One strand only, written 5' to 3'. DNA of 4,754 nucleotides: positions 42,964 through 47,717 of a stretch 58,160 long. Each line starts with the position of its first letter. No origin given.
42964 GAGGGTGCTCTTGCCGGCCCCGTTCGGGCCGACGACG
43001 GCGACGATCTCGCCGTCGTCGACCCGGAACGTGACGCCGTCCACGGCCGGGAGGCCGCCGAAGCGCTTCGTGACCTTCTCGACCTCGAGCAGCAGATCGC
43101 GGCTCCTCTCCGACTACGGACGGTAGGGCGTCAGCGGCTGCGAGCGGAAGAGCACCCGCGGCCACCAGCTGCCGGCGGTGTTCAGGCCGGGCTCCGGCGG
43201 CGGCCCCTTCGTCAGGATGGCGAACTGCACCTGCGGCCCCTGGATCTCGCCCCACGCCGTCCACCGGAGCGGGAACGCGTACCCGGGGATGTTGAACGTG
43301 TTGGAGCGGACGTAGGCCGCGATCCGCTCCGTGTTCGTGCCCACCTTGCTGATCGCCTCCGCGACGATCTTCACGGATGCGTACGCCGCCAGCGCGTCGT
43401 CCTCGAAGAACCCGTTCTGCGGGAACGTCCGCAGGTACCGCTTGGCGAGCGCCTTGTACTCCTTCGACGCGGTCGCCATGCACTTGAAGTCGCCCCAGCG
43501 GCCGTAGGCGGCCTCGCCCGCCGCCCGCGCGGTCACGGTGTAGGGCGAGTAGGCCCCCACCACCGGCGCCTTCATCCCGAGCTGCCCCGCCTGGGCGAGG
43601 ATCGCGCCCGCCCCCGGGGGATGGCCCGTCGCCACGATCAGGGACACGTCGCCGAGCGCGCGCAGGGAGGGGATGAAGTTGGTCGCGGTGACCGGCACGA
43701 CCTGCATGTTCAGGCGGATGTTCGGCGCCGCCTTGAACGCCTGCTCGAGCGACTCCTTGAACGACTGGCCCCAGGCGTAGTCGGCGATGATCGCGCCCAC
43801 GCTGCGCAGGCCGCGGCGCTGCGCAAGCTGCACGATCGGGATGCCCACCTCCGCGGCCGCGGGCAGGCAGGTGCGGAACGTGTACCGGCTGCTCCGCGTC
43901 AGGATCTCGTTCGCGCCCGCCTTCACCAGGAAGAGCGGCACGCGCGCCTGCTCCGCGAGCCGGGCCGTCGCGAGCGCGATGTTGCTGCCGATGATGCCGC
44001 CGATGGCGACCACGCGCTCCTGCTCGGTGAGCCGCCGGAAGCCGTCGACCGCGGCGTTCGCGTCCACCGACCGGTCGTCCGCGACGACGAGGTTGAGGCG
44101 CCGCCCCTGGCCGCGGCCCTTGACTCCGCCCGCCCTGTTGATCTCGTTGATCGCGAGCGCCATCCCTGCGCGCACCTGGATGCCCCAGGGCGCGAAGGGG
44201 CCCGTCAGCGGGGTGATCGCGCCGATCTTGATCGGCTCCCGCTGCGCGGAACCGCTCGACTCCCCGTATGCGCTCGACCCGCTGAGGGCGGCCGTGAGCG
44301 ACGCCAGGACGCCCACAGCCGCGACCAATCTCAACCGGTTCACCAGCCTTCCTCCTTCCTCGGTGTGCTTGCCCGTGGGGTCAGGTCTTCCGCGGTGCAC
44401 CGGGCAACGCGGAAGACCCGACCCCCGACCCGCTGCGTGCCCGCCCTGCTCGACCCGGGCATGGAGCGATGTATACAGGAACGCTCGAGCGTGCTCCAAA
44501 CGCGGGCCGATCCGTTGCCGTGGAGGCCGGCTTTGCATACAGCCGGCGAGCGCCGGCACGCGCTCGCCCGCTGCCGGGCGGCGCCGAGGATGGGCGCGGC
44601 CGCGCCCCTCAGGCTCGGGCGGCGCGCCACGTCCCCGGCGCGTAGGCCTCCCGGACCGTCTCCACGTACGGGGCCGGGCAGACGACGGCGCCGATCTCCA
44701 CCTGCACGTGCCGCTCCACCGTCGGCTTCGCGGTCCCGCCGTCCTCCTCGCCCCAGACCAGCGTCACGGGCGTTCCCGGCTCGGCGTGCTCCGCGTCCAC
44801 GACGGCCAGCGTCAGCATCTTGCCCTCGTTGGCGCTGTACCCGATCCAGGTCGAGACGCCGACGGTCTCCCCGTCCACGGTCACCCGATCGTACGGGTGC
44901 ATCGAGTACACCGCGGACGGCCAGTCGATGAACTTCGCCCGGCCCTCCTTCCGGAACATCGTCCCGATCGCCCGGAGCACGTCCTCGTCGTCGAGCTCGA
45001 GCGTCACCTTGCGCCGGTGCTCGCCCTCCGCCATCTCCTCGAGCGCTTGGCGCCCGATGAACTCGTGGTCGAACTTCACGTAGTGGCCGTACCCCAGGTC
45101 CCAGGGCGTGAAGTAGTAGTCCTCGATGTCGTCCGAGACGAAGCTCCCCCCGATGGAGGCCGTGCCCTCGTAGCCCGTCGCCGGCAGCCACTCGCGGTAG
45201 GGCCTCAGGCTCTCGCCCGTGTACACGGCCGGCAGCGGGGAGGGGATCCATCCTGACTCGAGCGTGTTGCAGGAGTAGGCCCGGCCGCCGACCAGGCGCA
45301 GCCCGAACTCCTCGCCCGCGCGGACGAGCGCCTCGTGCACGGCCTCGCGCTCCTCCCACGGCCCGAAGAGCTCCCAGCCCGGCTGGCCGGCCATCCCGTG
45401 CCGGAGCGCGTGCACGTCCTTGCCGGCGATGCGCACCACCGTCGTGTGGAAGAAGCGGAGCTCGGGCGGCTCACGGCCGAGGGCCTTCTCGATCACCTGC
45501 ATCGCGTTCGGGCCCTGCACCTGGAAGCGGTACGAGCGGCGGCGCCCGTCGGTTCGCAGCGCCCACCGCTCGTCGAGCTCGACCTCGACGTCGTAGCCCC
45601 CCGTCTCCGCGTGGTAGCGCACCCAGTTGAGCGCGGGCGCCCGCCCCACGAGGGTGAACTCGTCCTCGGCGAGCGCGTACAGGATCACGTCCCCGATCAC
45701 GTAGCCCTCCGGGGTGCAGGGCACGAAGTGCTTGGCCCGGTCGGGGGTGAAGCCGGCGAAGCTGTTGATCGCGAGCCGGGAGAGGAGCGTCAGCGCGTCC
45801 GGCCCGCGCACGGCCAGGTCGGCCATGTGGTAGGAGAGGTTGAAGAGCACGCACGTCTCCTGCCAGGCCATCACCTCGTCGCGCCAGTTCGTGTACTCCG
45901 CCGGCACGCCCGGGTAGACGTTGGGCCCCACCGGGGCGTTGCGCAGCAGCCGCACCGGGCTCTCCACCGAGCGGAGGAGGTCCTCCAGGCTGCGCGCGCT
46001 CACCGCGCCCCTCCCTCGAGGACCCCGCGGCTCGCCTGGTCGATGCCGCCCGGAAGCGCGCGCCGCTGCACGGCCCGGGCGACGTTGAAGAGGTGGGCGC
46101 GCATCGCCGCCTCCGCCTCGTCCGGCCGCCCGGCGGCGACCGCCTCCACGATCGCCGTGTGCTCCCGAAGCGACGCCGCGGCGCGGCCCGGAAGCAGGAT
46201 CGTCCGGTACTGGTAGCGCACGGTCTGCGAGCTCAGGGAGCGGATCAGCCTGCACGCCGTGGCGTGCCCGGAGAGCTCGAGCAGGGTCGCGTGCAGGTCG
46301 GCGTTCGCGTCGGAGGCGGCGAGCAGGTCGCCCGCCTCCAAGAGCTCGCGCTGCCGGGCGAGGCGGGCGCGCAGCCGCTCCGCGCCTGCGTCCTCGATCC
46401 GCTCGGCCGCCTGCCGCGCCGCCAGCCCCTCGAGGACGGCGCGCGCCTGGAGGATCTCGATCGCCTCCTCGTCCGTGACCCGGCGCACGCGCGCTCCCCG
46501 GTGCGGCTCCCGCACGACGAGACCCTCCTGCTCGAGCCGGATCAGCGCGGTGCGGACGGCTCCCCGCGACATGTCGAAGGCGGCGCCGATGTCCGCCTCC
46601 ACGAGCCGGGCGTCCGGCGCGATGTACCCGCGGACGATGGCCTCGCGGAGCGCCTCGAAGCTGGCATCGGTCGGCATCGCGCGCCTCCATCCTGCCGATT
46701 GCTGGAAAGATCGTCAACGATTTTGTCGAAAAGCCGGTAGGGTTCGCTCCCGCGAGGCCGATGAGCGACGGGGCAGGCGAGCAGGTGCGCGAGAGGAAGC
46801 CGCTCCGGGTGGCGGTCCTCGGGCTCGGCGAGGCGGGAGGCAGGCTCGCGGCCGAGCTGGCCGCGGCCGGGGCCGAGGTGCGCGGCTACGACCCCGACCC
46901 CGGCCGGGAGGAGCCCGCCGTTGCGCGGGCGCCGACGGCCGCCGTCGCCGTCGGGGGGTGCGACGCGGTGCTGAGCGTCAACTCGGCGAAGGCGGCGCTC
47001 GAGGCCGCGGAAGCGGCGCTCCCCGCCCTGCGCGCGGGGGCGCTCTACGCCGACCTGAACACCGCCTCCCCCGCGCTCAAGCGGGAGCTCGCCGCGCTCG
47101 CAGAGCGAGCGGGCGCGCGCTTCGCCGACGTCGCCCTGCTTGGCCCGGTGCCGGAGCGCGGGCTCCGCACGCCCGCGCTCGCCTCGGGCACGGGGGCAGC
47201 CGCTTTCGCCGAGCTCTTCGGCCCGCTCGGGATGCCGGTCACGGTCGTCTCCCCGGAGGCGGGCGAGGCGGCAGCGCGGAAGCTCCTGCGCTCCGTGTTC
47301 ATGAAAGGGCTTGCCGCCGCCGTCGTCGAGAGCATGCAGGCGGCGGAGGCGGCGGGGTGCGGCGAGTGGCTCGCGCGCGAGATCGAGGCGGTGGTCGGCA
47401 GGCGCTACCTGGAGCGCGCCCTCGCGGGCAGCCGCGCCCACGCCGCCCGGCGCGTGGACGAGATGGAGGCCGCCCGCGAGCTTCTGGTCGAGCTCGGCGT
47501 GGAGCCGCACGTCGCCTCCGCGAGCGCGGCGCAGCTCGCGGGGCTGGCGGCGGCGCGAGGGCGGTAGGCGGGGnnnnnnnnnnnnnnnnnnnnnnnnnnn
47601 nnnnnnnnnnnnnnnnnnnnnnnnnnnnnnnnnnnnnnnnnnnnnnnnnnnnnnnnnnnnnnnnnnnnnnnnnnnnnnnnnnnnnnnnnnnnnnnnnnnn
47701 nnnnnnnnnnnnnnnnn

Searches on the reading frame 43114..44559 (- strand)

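Call 69: search_protein_families(library=pfam, proteins=[window:43114-44559:-], max_evalue=0.001)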
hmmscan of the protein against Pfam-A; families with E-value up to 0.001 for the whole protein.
window:43114-44559:- (481 aa): 3 families
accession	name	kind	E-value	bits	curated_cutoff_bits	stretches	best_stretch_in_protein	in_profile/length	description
PF13458.12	Peripla_BP_6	-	3.8e-43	148.9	31.7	1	109-414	1-305/343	Periplasmic binding protein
PF01094.35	ANF_receptor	-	9.7e-17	61.5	25.4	1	130-410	3-297/353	Receptor family ligand binding region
PF13433.12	Peripla_BP_5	-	1.2e-11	44.8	27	1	110-192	1-78/363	Periplasmic binding protein domain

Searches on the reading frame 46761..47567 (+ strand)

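Call 71: search_protein_families(library=pfam, proteins=[window:46761-47567:+], max_evalue=0.001)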
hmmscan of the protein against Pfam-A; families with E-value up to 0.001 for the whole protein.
window:46761-47567:+ (268 aa): 3 families
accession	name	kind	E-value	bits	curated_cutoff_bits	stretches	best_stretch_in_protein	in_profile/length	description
PF03446.21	NAD_binding_2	-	6e-11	43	21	1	16-128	1-121/161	NAD binding domain of 6-phosphogluconate dehydrogenase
PF09130.16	DUF1932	-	7e-08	32.7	25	1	195-259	1-67/70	Domain of unknown function (DUF1932)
PF02826.25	2-Hacid_dh_C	-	7.4e-05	22.6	25.1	0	10-51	32-73/178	D-isomer specific 2-hydroxyacid dehydrogenase, NAD binding domain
